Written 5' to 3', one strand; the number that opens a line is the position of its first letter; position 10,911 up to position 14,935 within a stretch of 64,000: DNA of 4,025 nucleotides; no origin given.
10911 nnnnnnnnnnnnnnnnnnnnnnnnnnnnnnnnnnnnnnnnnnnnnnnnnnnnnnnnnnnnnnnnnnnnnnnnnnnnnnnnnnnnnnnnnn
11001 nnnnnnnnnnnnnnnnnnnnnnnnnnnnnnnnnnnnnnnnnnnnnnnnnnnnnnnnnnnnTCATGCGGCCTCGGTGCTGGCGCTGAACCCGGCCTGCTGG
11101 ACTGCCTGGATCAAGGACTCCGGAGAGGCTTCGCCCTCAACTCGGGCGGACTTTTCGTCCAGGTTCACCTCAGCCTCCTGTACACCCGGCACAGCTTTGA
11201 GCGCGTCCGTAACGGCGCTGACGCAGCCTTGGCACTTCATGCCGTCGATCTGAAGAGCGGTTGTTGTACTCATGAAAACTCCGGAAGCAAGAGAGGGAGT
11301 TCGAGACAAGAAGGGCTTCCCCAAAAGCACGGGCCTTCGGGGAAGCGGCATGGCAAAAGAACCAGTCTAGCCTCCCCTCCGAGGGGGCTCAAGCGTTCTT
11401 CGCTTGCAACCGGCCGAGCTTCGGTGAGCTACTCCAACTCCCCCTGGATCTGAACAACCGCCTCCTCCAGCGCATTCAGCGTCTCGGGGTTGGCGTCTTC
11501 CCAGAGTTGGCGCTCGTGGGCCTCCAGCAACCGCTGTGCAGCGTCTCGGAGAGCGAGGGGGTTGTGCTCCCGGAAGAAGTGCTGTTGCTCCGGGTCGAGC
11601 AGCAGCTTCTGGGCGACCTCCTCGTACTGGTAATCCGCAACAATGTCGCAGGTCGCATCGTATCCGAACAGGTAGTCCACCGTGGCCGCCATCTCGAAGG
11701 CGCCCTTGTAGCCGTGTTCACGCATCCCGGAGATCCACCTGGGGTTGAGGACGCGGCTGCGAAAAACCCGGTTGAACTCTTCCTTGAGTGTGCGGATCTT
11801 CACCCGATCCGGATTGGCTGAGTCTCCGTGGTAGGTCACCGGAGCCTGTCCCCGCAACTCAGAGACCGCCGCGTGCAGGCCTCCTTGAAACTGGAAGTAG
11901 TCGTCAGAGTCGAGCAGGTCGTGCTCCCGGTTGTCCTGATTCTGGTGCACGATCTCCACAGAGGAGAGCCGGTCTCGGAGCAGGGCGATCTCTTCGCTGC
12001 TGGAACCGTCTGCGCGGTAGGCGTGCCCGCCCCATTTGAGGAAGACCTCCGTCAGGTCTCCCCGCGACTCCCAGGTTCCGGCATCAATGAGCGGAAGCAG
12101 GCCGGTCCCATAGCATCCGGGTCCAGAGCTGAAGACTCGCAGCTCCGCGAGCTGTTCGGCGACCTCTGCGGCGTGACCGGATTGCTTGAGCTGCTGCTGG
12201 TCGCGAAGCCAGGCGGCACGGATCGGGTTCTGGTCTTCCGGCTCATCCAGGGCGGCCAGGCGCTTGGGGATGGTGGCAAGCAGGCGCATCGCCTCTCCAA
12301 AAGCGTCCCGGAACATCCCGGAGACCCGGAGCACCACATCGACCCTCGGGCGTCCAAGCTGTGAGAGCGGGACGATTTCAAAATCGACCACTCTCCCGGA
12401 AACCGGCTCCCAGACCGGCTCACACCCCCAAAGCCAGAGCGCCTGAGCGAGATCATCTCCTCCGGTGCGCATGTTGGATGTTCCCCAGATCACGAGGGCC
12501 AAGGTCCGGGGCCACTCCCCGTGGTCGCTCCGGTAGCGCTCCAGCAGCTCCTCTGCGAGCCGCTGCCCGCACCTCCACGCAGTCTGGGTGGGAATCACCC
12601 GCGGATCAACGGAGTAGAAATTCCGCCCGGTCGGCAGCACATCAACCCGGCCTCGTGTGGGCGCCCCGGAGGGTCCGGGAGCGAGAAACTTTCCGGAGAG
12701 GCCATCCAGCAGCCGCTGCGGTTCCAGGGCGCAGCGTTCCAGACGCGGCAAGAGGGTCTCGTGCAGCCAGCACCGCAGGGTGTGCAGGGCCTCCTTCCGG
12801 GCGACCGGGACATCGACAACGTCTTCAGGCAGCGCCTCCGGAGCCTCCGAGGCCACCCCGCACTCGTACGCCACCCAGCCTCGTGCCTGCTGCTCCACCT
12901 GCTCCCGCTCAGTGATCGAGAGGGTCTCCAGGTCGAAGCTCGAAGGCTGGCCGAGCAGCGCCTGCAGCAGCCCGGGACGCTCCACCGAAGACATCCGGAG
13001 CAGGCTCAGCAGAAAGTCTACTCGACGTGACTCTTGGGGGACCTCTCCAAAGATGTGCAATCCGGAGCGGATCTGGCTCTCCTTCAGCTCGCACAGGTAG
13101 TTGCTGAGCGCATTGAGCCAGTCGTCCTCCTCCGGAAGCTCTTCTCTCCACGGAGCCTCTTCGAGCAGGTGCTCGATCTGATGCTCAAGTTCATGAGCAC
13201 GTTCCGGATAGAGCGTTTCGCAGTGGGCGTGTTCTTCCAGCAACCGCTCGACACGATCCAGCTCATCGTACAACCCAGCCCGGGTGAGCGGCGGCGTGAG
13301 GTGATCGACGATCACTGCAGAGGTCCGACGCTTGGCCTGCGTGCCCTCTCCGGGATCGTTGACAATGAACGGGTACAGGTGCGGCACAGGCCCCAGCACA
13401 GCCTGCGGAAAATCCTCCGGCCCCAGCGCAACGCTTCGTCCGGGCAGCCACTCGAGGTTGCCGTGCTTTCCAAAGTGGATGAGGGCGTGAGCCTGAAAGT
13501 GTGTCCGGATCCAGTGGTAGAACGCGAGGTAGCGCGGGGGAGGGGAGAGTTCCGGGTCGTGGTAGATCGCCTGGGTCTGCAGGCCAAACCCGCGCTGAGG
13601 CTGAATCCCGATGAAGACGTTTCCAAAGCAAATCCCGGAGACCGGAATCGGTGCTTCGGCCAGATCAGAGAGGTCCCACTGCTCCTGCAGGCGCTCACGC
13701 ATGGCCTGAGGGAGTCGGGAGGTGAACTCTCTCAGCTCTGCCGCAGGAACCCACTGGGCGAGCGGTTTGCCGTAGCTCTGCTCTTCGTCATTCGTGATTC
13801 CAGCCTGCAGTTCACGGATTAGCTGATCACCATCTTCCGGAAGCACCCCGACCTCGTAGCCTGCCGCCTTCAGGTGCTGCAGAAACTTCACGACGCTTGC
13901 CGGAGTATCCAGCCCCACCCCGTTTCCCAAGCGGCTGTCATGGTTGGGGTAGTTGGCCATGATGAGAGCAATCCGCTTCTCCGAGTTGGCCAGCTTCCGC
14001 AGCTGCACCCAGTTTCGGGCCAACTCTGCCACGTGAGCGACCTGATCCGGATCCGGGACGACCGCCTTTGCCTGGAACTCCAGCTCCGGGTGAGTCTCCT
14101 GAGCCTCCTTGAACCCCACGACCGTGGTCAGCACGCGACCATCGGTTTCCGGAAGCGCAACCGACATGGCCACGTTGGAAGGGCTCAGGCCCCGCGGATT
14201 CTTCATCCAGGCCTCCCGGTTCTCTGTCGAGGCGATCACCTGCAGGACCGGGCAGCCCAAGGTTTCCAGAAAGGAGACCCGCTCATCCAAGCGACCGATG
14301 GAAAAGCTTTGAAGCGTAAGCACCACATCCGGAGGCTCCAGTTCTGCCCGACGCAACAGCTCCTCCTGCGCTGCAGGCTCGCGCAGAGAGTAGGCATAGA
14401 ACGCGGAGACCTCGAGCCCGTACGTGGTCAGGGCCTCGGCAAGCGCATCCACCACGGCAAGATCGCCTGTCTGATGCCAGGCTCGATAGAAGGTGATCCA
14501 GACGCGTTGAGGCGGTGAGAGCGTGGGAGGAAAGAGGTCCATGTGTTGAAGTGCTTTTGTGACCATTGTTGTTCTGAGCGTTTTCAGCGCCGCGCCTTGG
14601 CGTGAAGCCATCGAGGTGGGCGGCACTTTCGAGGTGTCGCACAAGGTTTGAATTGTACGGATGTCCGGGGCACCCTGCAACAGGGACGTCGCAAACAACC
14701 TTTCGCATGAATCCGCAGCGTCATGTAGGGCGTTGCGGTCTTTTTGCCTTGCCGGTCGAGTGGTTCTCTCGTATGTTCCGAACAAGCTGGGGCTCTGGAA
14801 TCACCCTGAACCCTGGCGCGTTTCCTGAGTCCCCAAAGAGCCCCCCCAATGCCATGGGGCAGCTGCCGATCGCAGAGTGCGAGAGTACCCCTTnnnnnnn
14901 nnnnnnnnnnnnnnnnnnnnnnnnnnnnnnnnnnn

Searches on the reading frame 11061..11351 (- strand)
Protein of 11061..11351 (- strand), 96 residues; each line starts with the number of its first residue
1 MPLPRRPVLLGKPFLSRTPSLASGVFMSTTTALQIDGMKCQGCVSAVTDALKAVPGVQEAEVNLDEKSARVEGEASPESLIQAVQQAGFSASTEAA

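Call 19: search_protein_families(library=pfam, proteins=[window:11061-11351:-], max_evalue=0.001)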
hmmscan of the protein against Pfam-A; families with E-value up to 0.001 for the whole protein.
window:11061-11351:- (96 aa): 2 families
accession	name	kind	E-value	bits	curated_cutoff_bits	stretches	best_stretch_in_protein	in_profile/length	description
PF00403.32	HMA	-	3.3e-19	69.4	24.8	1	33-89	2-61/62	Heavy-metal-associated domain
PF19803.4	DUF6286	-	0.00093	20.1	35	0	37-76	34-73/108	Family of unknown function (DUF6286)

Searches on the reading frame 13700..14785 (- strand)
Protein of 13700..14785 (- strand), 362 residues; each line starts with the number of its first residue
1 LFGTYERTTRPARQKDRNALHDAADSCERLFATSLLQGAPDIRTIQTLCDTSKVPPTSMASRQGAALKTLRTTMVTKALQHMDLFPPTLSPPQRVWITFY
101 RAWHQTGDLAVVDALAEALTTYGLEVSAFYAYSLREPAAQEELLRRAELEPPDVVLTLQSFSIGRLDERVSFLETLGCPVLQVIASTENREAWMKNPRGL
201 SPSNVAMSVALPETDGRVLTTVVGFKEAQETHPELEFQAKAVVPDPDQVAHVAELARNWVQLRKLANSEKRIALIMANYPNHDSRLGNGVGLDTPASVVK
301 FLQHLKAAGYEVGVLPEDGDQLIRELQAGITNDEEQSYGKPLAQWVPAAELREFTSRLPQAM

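Call 40: find_homologous_proteins(query=window:13700-14785:-, max_evalue=1e-20)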
Query window:13700-14785:- (362 aa): 76 proteins with E <= 1e-20 among 7622 candidates.
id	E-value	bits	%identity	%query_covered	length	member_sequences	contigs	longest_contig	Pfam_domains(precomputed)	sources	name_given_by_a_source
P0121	4.9e-91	324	57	74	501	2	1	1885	PF02514.22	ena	-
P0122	1.4e-88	316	56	73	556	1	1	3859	PF02514.22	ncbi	ncbi:MAG: cobaltochelatase CobN, partial [bacterium]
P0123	1.4e-87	312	58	73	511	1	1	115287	PF02514.22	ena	-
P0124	1.3e-76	276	57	63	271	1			PF02514.22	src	-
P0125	3.5e-76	275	53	72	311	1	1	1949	PF02514.22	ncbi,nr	ncbi:MAG: hypothetical protein EBS01_13015 [Verrucomicrobia bacterium]|nr:hypothetical protein [Verr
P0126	4.7e-75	271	51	74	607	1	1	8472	PF02514.22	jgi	jgi:cobaltochelatase CobN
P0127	8.4e-66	241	63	50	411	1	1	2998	PF02514.22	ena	-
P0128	3.1e-65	239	65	46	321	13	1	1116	PF02514.22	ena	-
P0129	5.6e-60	221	52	60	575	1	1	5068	PF02514.22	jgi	-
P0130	1.1e-57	214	64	42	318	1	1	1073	PF02514.22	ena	-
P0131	6.2e-57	211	64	43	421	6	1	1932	PF02514.22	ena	-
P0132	2.1e-56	210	44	73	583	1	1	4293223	PF02514.22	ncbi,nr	ncbi:cobaltochelatase subunit CobN [Rhizobium sp. G21]|nr:cobaltochelatase subunit CobN [Rhizobium s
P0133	1.1e-55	207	43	74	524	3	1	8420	PF02514.22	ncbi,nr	ncbi:MAG TPA: cobaltochelatase subunit CobN, partial [Cyanobacteria bacterium UBA9273]|nr:cobaltoche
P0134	1.8e-55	207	43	74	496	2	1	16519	PF02514.22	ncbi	ncbi:cobaltochelatase subunit CobN, partial [filamentous cyanobacterium CCP4]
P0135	8.4e-55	204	47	66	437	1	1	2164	PF02514.22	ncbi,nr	ncbi:MAG: cobaltochelatase subunit CobN, partial [Rhodospirillales bacterium]|nr:cobaltochelatase su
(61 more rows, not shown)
